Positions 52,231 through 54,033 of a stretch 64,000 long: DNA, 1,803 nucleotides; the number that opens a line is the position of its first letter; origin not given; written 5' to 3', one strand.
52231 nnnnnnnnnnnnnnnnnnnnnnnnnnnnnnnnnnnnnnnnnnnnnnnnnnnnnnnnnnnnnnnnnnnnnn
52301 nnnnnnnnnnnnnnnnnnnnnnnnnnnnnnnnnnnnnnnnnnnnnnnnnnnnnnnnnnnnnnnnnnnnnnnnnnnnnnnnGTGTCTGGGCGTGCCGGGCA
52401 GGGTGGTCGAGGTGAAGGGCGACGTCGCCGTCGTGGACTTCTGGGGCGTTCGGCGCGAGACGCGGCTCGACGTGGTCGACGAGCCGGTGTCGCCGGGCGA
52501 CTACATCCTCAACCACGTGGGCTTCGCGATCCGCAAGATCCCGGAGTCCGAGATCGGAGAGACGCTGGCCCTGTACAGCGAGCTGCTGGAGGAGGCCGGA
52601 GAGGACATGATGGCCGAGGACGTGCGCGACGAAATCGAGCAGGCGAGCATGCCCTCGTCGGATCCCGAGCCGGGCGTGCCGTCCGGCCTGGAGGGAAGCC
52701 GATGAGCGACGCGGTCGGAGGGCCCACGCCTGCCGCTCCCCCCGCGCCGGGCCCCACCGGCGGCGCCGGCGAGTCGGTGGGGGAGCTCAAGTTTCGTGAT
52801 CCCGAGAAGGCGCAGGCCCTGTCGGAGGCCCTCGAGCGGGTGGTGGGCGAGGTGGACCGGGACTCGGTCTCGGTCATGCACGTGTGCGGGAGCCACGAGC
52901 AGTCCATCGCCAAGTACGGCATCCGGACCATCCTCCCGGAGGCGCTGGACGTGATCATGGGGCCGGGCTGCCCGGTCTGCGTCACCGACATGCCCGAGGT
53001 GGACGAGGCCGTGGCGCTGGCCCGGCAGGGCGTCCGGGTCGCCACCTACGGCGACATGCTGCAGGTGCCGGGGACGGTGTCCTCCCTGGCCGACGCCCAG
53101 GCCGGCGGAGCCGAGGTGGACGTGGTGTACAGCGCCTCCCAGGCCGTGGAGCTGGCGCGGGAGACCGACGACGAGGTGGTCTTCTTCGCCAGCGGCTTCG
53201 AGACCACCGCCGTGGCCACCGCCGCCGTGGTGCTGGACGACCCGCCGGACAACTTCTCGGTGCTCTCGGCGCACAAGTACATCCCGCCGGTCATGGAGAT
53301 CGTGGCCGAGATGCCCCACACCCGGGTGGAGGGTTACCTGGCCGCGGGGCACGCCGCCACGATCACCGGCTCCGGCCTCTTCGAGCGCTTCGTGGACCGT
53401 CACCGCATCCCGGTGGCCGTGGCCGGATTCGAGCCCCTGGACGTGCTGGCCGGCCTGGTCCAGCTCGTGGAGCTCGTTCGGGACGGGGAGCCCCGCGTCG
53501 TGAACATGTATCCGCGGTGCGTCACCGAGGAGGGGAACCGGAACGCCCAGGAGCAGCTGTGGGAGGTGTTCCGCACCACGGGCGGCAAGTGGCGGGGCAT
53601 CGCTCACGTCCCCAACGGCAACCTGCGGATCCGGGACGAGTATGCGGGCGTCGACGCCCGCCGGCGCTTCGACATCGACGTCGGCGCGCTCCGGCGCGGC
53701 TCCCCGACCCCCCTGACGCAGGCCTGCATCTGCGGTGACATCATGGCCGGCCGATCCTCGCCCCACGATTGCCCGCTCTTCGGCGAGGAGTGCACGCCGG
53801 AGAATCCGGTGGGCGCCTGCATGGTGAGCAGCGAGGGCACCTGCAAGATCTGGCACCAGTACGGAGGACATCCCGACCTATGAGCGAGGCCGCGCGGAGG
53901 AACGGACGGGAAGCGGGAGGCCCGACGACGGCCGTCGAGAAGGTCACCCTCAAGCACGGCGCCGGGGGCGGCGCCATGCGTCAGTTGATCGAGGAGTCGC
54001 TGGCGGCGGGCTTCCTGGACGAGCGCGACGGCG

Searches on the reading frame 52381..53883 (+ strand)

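Call 70: search_protein_families(library=pfam, proteins=[window:52381-53883:+], max_evalue=0.001)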
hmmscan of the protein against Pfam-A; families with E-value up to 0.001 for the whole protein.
window:52381-53883:+ (500 aa): 1 family
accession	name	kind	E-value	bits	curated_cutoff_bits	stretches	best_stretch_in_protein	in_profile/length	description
PF01924.21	HypD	-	2.3e-127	425.4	25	1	144-495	3-351/351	Hydrogenase formation hypA family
